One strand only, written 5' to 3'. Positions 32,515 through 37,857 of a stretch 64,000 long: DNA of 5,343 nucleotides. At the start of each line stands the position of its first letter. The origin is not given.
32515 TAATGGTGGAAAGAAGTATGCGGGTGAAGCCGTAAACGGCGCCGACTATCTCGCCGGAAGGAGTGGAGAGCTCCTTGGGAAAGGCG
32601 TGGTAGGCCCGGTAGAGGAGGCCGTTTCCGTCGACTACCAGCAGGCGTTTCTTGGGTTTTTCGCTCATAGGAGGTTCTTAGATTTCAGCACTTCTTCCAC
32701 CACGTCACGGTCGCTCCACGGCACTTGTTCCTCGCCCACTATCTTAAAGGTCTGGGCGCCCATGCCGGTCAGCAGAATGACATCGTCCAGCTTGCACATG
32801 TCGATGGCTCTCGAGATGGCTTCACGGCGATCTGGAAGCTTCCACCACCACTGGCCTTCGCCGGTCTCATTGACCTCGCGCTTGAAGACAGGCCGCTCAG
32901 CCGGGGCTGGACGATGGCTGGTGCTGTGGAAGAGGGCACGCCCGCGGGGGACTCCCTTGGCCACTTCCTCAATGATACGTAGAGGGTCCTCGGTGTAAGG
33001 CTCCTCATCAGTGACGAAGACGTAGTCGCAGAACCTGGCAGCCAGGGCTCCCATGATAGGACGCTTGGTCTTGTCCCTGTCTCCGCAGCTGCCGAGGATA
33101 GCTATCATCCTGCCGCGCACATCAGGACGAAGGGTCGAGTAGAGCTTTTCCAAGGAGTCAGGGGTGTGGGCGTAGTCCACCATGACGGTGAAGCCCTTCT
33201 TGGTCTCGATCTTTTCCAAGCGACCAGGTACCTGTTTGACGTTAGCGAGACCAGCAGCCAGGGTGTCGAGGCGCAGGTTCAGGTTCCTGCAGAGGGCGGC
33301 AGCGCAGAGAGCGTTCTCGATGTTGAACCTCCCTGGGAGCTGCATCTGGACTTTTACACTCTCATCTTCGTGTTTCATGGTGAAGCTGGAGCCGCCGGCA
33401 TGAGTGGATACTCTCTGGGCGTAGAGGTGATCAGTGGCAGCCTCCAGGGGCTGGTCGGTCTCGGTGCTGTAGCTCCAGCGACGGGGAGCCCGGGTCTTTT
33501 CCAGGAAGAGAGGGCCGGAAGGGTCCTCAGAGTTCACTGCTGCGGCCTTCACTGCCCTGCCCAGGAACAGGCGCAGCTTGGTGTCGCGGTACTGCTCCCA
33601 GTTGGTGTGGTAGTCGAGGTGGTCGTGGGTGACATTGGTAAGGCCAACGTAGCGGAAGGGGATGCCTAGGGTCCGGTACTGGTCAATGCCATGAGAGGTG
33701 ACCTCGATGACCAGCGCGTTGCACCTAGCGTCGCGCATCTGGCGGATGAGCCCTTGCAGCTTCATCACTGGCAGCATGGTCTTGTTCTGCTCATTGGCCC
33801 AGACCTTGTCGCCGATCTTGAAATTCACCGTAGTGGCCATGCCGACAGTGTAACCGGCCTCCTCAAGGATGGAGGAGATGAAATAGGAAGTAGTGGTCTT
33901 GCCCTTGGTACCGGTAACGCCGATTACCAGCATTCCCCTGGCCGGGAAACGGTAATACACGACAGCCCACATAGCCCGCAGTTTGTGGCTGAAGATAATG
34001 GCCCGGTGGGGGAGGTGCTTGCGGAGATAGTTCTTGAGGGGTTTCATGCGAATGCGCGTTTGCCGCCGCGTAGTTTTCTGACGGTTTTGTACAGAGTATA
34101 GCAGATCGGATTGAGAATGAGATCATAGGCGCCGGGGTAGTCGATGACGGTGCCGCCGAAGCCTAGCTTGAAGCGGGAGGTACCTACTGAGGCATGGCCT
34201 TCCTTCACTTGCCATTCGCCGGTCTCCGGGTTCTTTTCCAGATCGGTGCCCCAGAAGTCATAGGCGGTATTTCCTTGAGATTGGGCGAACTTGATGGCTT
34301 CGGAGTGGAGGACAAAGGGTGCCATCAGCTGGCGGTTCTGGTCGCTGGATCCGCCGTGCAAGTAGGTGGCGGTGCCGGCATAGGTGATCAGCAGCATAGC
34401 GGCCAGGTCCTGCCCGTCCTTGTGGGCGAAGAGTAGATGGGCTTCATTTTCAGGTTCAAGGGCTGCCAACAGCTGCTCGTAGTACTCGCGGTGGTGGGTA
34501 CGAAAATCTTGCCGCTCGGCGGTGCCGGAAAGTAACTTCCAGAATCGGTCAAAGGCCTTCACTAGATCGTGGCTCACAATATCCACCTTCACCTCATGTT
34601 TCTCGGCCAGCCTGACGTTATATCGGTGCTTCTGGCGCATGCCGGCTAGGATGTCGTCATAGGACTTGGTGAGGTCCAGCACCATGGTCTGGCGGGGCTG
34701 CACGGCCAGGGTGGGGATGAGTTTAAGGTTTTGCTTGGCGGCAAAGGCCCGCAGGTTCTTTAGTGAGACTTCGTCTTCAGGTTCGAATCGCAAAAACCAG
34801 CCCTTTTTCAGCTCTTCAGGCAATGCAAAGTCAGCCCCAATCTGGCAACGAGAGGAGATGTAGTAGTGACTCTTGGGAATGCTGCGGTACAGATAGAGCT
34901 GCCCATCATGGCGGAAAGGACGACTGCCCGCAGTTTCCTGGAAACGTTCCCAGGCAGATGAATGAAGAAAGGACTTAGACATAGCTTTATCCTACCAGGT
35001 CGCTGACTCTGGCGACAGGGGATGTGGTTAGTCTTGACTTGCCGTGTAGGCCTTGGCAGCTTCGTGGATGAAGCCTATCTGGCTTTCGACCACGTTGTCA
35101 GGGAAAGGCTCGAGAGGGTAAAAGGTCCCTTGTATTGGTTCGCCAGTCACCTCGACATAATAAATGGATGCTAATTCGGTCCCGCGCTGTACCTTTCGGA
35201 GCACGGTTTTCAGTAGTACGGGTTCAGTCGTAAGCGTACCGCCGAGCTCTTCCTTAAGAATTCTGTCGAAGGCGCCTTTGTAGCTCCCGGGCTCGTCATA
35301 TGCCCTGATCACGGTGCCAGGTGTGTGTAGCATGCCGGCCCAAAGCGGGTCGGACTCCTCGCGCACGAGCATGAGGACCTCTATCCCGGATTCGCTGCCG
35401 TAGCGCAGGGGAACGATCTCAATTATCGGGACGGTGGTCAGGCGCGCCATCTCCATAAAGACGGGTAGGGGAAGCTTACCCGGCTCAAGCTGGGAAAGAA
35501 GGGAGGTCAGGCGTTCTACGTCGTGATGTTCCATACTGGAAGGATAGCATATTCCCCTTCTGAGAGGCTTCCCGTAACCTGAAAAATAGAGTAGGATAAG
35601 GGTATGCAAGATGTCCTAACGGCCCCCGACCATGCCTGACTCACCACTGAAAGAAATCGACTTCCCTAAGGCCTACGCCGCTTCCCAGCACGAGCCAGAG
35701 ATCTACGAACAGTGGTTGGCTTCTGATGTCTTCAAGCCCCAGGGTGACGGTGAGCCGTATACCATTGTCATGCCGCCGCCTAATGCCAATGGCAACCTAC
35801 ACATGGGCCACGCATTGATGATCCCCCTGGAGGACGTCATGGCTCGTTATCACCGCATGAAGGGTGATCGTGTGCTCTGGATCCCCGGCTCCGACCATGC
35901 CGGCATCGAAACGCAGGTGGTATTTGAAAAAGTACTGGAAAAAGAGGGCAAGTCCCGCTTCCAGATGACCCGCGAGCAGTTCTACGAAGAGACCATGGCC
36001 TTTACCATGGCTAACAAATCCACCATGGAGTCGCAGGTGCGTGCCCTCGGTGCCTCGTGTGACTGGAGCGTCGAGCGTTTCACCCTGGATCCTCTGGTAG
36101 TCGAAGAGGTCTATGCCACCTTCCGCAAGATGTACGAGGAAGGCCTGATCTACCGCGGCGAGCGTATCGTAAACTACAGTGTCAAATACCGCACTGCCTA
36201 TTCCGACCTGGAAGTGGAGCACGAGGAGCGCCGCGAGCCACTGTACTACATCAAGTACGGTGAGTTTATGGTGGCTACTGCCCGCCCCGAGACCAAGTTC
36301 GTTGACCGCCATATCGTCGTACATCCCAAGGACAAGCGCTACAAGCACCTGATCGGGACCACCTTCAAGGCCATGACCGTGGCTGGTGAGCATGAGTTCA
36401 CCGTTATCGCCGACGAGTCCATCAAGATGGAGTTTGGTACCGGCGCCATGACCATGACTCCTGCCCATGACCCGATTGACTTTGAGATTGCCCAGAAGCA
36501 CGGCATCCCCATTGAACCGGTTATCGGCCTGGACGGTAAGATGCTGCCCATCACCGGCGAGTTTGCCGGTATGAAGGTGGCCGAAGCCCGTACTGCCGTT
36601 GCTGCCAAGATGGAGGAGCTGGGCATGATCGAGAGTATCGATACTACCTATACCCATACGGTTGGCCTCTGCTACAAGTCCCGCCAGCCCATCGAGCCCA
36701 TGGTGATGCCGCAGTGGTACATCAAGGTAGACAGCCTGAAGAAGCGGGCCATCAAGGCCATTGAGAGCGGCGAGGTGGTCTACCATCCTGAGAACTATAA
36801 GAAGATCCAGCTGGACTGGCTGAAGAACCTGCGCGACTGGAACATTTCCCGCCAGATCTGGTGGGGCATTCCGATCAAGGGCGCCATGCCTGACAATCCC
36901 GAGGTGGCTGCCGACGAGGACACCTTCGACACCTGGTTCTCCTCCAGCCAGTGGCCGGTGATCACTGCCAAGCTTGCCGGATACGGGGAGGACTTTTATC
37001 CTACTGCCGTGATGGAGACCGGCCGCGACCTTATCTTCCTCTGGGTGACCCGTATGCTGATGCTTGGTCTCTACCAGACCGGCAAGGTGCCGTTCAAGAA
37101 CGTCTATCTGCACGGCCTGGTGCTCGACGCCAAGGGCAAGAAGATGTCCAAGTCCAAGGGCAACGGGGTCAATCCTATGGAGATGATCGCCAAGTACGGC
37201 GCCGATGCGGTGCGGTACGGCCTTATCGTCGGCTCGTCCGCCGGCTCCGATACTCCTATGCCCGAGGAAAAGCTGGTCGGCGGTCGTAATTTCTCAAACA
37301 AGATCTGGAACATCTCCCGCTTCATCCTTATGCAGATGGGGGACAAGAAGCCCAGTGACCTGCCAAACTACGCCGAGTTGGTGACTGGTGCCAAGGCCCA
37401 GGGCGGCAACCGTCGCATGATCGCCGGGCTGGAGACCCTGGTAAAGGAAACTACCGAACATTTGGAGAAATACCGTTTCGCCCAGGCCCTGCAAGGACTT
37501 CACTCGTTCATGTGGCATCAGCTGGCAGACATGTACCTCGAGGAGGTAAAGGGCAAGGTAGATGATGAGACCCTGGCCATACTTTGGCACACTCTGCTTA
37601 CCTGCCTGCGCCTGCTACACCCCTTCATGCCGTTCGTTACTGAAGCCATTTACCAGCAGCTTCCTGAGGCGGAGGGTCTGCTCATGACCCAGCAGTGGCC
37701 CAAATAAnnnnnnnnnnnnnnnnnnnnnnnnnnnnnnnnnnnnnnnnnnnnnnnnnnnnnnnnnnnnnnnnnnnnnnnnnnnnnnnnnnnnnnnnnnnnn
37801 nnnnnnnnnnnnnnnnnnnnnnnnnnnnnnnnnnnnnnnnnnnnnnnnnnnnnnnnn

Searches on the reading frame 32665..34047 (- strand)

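Call 68: search_protein_families(library=ncbifam, proteins=[window:32665-34047:-], max_evalue=0.00001)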
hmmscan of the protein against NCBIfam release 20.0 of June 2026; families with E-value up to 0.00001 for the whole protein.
window:32665-34047:- (460 aa): 29 families (the best 25 are shown)
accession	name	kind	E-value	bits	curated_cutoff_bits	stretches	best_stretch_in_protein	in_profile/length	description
TIGR01085.1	murE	subfamily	4.9e-109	365.3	257.3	2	23-379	69-424/472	UDP-N-acetylmuramyl-tripeptide synthetase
NF001126.0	PRK00139.1-4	equivalog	9.9e-107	357.5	373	2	21-377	86-433/486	UDP-N-acetylmuramoyl-L-alanyl-D-glutamate--2,6-diaminopimelate ligase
NF001124.0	PRK00139.1-2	equivalog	1.1e-103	347.6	476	1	22-457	95-495/500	UDP-N-acetylmuramoyl-L-alanyl-D-glutamate--2,6-diaminopimelate ligase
NF008896.0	PRK11929.1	equivalog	1.2e-102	344.4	1023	1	25-456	98-500/965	bifunctional UDP-N-acetylmuramoyl-L-alanyl-D-glutamate--2,6-diaminopimelate ligase MurE/UDP-N-acetylmuramoyl-tripeptide--D-alanyl-D-alanine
NF001123.0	PRK00139.1-1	equivalog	2.9e-85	286.8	586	2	28-369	96-433/493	UDP-N-acetylmuramoyl-L-alanyl-D-glutamate--2,6-diaminopimelate ligase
NF010628.0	PRK14022.1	equivalog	1.3e-63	215.4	536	1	21-368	91-424/483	UDP-N-acetylmuramoyl-L-alanyl-D-glutamate--L-lysine ligase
NF001130.0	PRK00139.2-4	equivalog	4.6e-50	170.8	715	1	17-371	85-455/516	UDP-N-acetylmuramoyl-L-alanyl-D-glutamate--2,6-diaminopimelate ligase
NF001127.0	PRK00139.2-1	equivalog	1.6e-36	126.1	997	2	22-162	92-236/520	UDP-N-acetylmuramoyl-L-alanyl-D-glutamate--2,6-diaminopimelate ligase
TIGR02068.2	cya_phycin_syn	equivalog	3.8e-32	111.2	850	1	40-368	480-814/862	cyanophycin synthetase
NF001129.0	PRK00139.2-3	equivalog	2.8e-30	105.3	762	1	21-366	100-450/517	UDP-N-acetylmuramoyl-L-alanyl-D-glutamate--2,6-diaminopimelate ligase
NF001131.0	PRK00139.2-5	equivalog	1.7e-29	103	1000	2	230-368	288-426/483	UDP-N-acetylmuramoyl-L-alanyl-D-glutamate--2,6-diaminopimelate ligase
TIGR01082.1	murC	equivalog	3.1e-26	92.5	335.1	1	136-316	173-350/449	UDP-N-acetylmuramate--L-alanine ligase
NF053645.1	pMurC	equivalog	4e-26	91.8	560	2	207-308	287-387/492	pseudomurein biosynthesis peptide ligase pMurC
TIGR01087.1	murD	equivalog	6.6e-26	91.4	211.95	1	106-292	149-323/441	UDP-N-acetylmuramoyl-L-alanine--D-glutamate ligase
NF010623.0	PRK14016.1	subfamily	9.2e-26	90.2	877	1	41-349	482-796/871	cyanophycin synthetase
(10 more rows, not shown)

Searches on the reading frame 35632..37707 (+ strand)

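Call 68: search_protein_families(library=ncbifam, proteins=[window:35632-37707:+], max_evalue=0.00001)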
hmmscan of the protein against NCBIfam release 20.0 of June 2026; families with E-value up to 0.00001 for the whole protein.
window:35632-37707:+ (691 aa): 17 families
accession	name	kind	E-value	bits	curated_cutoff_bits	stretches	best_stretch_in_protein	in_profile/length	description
NF004349.1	PRK05729.1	equivalog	9.5e-234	778.4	704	1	13-691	2-697/860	valine--tRNA ligase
TIGR00422.1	valS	equivalog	7.2e-226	752.1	612.1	1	12-691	2-713/863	valine--tRNA ligase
NF011492.0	PRK14900.1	equivalog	3.5e-183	611.2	1783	1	10-680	8-710/1044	valine--tRNA ligase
NF009687.0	PRK13208.1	equivalog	9e-151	503.7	738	2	10-415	5-410/801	valine--tRNA ligase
TIGR00392.1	ileS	equivalog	2e-104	350.5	621.4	3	427-681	531-793/861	isoleucine--tRNA ligase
NF000540.1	alt_ValS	exception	1.5e-89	301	900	2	426-690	493-754/827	valine--tRNA ligase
NF040702.1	ileS_w_GNAT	exception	5.1e-54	183.3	1999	3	428-689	704-968/1100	isoleucine--tRNA ligase, N-acetyltransferase domain-containing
NF008957.0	PRK12300.1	subfamily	6.9e-52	176.5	677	3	19-235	8-241/946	leucine--tRNA ligase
NF000258.1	MupB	exception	1.8e-47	161.8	1900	3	425-677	506-763/1033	mupirocin-resistant isoleucine--tRNA ligase MupB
TIGR00395.1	leuS_arch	equivalog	2.2e-47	161.6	648.5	3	27-234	10-234/938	leucine--tRNA ligase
NF000257.1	MupA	exception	5.3e-47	160.2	1900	3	426-677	503-761/1024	mupirocin-resistant isoleucine--tRNA ligase MupA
TIGR00396.1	leuS_bact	equivalog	6e-44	150.4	548.4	2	501-691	602-772/843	leucine--tRNA ligase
TIGR00398.1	metG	equivalog_domain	2e-33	115.9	336.35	2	488-678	312-502/530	methionine--tRNA ligase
NF008900.0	PRK12267.1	equivalog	1.6e-28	99.6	598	2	345-678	144-477/648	methionine--tRNA ligase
NF001100.0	PRK00133.1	equivalog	3.1e-20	72.3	587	2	360-679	188-504/676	methionine--tRNA ligase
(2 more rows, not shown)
